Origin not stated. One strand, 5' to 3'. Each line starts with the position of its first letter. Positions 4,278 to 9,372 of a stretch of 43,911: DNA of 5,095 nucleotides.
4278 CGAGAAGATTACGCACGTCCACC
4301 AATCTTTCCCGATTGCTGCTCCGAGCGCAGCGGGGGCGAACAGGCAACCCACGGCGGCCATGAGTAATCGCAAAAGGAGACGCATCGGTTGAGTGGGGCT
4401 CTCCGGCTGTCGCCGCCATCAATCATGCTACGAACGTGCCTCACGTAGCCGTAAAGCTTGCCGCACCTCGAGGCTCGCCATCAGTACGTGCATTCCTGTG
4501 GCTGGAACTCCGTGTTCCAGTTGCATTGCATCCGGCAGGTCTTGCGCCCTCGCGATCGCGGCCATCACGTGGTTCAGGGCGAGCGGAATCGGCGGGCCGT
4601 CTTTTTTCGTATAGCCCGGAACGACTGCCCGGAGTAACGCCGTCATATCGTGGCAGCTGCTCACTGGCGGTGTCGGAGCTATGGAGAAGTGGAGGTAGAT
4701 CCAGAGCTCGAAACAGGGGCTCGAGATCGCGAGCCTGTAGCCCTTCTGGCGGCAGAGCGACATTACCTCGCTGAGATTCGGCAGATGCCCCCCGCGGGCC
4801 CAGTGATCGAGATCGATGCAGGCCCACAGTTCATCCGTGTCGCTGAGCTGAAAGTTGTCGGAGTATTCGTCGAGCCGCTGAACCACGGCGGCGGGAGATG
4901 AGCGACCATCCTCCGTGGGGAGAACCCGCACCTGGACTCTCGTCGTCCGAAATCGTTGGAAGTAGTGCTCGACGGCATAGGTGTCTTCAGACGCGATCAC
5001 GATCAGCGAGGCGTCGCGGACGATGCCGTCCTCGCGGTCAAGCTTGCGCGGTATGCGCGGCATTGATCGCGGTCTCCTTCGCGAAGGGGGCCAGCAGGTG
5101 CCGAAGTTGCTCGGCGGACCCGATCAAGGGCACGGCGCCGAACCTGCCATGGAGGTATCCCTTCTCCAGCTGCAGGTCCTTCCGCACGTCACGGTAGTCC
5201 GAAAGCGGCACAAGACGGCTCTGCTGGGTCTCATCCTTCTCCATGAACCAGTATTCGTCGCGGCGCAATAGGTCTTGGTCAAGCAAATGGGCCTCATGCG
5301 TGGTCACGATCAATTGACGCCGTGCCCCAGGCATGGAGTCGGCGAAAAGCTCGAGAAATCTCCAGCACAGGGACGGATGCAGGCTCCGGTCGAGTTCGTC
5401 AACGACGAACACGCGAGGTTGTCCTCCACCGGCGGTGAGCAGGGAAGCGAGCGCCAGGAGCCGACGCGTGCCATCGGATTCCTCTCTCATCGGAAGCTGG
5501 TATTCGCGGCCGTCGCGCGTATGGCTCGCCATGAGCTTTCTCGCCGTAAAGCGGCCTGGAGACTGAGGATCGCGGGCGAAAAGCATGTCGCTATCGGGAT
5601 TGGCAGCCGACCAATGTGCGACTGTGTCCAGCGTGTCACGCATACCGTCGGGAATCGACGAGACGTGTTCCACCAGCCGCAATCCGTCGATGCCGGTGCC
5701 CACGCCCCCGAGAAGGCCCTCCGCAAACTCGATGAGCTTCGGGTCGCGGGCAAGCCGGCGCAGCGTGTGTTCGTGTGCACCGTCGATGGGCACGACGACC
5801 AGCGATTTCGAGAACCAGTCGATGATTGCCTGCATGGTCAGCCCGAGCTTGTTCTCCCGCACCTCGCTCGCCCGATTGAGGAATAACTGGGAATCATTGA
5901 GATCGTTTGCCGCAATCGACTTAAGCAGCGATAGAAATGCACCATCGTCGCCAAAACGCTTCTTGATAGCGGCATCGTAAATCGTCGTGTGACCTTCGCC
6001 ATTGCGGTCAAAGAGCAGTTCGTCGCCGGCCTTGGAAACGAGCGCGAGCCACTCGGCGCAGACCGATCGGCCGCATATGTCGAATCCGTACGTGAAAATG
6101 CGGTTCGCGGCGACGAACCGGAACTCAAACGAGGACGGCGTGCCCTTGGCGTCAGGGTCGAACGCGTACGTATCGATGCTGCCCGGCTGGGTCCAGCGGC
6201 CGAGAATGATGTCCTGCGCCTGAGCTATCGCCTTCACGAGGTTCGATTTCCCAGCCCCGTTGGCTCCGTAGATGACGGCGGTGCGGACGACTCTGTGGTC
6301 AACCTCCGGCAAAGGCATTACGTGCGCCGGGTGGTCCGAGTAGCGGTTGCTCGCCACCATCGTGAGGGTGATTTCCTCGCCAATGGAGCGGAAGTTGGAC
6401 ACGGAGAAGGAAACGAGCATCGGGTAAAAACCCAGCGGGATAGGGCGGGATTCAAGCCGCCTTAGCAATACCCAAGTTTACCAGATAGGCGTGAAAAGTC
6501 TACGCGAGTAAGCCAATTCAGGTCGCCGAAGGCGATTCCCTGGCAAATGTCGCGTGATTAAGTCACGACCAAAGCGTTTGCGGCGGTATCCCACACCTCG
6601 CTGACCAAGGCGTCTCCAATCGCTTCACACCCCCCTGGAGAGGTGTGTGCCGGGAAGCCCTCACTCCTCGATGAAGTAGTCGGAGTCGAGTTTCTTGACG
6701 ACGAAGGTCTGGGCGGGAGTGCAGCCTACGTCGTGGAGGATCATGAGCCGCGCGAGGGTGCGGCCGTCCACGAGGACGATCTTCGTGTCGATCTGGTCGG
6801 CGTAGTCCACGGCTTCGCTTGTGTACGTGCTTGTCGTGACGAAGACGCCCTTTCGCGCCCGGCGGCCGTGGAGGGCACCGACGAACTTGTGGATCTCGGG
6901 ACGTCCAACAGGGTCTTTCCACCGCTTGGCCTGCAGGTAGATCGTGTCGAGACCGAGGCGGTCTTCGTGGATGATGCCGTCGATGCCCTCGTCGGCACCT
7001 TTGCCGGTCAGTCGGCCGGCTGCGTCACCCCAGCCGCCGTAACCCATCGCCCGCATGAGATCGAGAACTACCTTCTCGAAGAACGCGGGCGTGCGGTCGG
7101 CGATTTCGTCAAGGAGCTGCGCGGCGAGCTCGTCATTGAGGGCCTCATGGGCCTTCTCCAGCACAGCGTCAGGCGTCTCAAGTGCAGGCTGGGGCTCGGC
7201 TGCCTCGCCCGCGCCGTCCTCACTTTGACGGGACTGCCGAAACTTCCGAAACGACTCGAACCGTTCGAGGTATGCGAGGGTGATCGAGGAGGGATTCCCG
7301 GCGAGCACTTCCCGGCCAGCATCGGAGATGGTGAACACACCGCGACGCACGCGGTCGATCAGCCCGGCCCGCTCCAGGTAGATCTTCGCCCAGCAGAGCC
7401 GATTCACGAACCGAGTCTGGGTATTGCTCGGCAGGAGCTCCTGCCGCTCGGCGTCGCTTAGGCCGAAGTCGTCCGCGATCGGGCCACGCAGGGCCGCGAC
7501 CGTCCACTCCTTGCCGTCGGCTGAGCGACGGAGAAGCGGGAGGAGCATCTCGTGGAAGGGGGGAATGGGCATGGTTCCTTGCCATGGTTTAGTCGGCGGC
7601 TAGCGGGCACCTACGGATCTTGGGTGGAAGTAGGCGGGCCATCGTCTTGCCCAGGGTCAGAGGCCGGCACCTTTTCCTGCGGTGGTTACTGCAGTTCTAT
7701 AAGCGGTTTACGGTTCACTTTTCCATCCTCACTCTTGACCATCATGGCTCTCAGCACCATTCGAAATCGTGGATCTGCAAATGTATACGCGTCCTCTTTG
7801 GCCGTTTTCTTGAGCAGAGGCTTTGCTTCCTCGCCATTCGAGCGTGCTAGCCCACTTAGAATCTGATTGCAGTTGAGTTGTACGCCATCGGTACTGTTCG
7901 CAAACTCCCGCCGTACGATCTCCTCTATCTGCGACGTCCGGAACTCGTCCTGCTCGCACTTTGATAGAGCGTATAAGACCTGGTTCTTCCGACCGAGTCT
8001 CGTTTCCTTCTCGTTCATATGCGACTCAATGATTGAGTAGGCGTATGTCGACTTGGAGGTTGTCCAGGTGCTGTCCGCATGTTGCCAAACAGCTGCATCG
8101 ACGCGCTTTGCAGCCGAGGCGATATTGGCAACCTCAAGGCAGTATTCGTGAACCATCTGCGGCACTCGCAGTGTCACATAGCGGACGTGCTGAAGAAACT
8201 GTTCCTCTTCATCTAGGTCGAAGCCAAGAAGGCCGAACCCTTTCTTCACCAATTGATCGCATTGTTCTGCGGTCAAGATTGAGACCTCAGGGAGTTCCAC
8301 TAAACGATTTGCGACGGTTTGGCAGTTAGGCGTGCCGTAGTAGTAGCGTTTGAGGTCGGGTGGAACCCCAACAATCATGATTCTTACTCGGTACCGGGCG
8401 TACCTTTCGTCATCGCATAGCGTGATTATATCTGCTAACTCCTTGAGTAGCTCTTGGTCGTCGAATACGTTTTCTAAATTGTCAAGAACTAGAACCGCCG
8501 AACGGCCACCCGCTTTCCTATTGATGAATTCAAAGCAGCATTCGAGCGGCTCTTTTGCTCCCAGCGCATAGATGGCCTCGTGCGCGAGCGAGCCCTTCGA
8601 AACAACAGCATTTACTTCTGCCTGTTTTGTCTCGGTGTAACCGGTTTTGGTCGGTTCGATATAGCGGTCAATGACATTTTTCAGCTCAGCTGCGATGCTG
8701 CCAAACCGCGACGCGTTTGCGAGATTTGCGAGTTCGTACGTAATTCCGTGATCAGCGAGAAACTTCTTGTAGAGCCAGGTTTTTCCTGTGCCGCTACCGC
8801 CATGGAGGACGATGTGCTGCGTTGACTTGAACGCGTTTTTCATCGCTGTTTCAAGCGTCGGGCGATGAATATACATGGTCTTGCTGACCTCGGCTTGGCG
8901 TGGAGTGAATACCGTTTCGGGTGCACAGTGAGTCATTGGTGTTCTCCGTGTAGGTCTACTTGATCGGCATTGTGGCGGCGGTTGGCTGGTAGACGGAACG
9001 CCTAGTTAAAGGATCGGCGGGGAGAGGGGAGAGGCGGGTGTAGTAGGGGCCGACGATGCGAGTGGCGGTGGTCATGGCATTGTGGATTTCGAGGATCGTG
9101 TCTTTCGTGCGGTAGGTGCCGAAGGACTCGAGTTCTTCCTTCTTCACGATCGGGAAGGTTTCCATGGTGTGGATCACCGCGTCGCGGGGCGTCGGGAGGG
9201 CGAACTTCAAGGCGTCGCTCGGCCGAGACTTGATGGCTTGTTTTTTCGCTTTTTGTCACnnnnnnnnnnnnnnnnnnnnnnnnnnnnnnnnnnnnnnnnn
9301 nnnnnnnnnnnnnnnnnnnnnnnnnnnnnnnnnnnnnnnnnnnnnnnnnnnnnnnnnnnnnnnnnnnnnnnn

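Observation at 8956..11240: Hydrolase-TM gene bracketed by ~210-bp direct repeats derived from methyltransferase 3' ends: a swappable slot downstream of the MTase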

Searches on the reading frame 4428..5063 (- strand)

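Call 14: search_protein_families(library=pfam, proteins=[window:4428-5063:-])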
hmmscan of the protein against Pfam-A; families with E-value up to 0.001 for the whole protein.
window:4428-5063:- (211 aa): 1 family
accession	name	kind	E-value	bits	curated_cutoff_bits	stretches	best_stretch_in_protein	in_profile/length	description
PF13707.11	RloB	-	5.1e-22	79.4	31.5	1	21-197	1-194/195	RloB-like protein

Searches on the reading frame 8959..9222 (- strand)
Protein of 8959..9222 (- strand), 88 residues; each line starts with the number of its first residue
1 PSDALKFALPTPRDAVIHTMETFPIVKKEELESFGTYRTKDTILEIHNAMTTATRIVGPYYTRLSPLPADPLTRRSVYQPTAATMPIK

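Call 35: find_homologous_proteins(query=window:8959-9219:-, max_evalue=0.001)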
Query seq(87 aa) (87 aa): 63 proteins with E <= 0.001 among 64 candidates.
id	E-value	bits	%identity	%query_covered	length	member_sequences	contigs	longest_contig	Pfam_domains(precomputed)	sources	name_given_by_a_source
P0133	8.4e-48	177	99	97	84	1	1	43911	-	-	-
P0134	1.1e-22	97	72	79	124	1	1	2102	-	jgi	jgi:hypothetical protein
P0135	2.2e-22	96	68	84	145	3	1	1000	-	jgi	jgi:hypothetical protein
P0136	2.6e-21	93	61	92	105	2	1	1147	-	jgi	jgi:hypothetical protein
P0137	6.0e-20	88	69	75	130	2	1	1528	-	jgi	jgi:hypothetical protein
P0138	3.7e-19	86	65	79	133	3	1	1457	-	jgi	jgi:hypothetical protein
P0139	9.9e-18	81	58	90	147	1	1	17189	-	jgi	jgi:hypothetical protein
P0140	2.9e-17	80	64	77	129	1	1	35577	-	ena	-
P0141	3.0e-16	77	58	77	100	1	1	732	-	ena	-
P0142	9.1e-16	75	52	89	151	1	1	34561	-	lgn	-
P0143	2.1e-15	74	61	76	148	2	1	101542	-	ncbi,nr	ncbi:MAG: hypothetical protein KBH99_01280 [Syntrophobacteraceae bacterium]|nr:hypothetical protein 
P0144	2.4e-15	74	57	78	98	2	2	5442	-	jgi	jgi:hypothetical protein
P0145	2.5e-15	74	48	97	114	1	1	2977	-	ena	-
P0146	3.4e-15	73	57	77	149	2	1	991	-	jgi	jgi:hypothetical protein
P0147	1.1e-14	72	55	77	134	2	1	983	-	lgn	-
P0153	3.8e-13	67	48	93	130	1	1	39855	-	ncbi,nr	ncbi:MAG: hypothetical protein NTX50_17565 [Candidatus Sumerlaeota bacterium]|nr:hypothetical protei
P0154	5.1e-13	66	58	78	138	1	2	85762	-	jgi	jgi:hypothetical protein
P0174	1.3e-10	59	52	72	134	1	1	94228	-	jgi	jgi:hypothetical protein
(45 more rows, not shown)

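Call 36: find_encoding_contigs(protein=P0140, flank=10000, max_places=2)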
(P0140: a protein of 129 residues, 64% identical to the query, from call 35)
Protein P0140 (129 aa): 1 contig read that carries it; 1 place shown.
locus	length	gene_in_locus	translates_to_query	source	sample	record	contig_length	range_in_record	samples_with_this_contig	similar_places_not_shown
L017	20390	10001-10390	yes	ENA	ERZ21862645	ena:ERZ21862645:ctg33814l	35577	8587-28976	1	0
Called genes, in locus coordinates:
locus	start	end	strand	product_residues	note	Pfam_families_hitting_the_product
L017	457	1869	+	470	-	-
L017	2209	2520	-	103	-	PF18291:HU-HIG (weak), PF00216:Bac_DNA_binding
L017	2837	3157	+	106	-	PF04519:Bactofilin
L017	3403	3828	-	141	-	PF07690:MFS_1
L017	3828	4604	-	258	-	PF12832:MFS_1_like (weak), PF07690:MFS_1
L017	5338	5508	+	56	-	-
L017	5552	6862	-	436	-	PF13401:AAA_22 (faint), PF00004:AAA, PF07728:AAA_5, PF13521:AAA_28 (weak)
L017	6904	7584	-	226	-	-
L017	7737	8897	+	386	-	-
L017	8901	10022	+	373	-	-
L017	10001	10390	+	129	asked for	-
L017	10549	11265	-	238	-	-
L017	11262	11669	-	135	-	PF13701:DDE_Tnp_1_4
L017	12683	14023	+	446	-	PF00202:Aminotran_3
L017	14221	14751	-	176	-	PF00665:rve, PF13683:rve_3, PF13333:rve_2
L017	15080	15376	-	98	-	PF01527:HTH_Tnp_1, PF13542:HTH_Tnp_ISL3 (faint)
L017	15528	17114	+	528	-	PF01590:GAF, PF13185:GAF_2, PF07730:HisKA_3, PF02518:HATPase_c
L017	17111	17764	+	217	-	PF00072:Response_reg, PF08281:Sigma70_r4_2 (weak), PF00196:GerE, PF04545:Sigma70_r4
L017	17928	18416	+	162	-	PF00072:Response_reg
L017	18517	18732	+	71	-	-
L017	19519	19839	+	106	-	-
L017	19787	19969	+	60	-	PF00582:Usp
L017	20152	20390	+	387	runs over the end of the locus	PF01545:Cation_efflux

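Call 37: find_encoding_contigs(protein=P0143, flank=10000, max_places=2)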
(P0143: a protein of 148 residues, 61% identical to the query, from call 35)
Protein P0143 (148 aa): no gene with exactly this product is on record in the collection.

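Call 38: find_encoding_contigs(protein=P0134, flank=10000, max_places=2)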
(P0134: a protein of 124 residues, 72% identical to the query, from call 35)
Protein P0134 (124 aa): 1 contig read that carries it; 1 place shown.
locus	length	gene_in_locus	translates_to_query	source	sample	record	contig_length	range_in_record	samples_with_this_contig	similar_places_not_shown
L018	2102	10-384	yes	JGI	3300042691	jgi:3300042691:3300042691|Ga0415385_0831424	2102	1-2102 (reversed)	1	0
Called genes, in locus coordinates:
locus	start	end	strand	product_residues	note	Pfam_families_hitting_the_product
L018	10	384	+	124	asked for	-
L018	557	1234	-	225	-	-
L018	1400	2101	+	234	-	?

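Call 41: search_protein_families(library=pfam, proteins=[window:8959-9222:-, L017:7737-8897:+, L017:8901-10022:+, L017:10001-10390:+], max_evalue=1)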
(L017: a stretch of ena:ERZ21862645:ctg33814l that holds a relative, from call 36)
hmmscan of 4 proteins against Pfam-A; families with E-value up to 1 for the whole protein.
window:8959-9222:- (88 aa): 0 families

L017:7737-8897:+ (386 aa): 0 families

L017:8901-10022:+ (373 aa): 0 families

L017:10001-10390:+ (129 aa): 0 families

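Call 88: find_encoding_contigs(protein=P0154, flank=6000, max_places=1)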
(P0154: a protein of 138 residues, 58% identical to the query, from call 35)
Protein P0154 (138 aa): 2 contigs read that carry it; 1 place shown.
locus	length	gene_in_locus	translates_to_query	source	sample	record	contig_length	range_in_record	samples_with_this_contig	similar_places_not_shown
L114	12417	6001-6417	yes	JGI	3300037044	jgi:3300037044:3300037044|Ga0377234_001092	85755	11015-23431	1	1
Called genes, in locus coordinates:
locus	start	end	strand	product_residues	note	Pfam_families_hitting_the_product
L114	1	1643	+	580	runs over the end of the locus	PF13271:DUF4062, PF13749:HATPase_c_4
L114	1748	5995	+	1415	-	PF02384:N6_Mtase (faint), PF07669:Eco57I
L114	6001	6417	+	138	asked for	-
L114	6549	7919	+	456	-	PF13676:TIR_2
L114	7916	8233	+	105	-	-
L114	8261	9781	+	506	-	PF05598:DUF772, PF01609:DDE_Tnp_1, PF13751:DDE_Tnp_1_6 (weak)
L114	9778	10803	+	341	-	PF11185:DUF2971 (weak)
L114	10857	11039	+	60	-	-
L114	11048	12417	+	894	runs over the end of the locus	PF12705:PDDEXK_1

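Call 89: find_encoding_contigs(protein=P0174, flank=6000, max_places=1)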
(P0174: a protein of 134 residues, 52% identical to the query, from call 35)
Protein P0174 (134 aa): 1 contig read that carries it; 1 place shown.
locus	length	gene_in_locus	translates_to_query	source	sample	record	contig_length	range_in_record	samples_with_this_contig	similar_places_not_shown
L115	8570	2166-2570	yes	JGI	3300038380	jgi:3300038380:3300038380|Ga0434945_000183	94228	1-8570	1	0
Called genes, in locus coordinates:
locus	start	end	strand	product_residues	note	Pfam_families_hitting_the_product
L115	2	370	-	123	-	?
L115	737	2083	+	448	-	PF07669:Eco57I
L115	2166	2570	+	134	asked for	-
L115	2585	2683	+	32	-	-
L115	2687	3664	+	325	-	-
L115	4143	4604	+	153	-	-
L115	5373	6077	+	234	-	-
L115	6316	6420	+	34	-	-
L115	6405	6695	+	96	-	-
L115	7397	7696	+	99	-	PF00881:Nitroreductase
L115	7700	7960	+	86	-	PF00881:Nitroreductase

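Call 90: find_encoding_contigs(protein=P0153, flank=6000, max_places=1)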
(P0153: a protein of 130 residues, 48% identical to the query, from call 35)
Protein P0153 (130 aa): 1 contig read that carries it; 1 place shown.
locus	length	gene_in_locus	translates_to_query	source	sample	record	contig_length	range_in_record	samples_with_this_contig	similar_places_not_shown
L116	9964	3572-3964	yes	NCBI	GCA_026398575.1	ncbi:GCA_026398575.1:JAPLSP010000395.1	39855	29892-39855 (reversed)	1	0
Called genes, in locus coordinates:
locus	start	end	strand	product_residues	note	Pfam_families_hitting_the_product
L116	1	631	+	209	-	PF13289:SIR2_2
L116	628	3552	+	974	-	-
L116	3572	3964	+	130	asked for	-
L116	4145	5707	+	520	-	PF04326:SLFN_AlbA_2, PF13749:HATPase_c_4, PF21247:Fic-like_C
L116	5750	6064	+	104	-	-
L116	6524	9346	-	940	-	PF13205:Big_5 (weak)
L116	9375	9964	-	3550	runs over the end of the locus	-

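Call 103: find_encoding_contigs(protein=P0139, flank=8000, max_places=1)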
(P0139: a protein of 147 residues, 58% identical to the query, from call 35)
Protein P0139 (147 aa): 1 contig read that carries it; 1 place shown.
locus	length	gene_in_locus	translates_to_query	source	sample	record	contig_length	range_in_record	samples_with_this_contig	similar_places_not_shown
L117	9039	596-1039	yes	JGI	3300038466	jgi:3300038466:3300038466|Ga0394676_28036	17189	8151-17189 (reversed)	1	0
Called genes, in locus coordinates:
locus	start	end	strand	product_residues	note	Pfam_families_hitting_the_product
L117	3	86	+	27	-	?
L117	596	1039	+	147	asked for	-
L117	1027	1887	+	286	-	-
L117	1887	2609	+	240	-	PF07505:DUF5131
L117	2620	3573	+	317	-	PF01582:TIR, PF13676:TIR_2, PF27176:Y4lF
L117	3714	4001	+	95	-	PF10790:DUF2604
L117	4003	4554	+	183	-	PF14455:Y4jH-like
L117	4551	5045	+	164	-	-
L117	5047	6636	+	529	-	PF14459:Prok-E2_C, PF00899:ThiF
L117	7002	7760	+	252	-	PF01381:HTH_3, PF13560:HTH_31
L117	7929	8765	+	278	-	PF08722:Tn7_TnsA-like_N, PF08721:Tn7_Tnp_TnsA_C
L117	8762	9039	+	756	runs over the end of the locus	PF27165:TnsB_N (weak), PF27135:HTH_TnsB, PF00665:rve (faint)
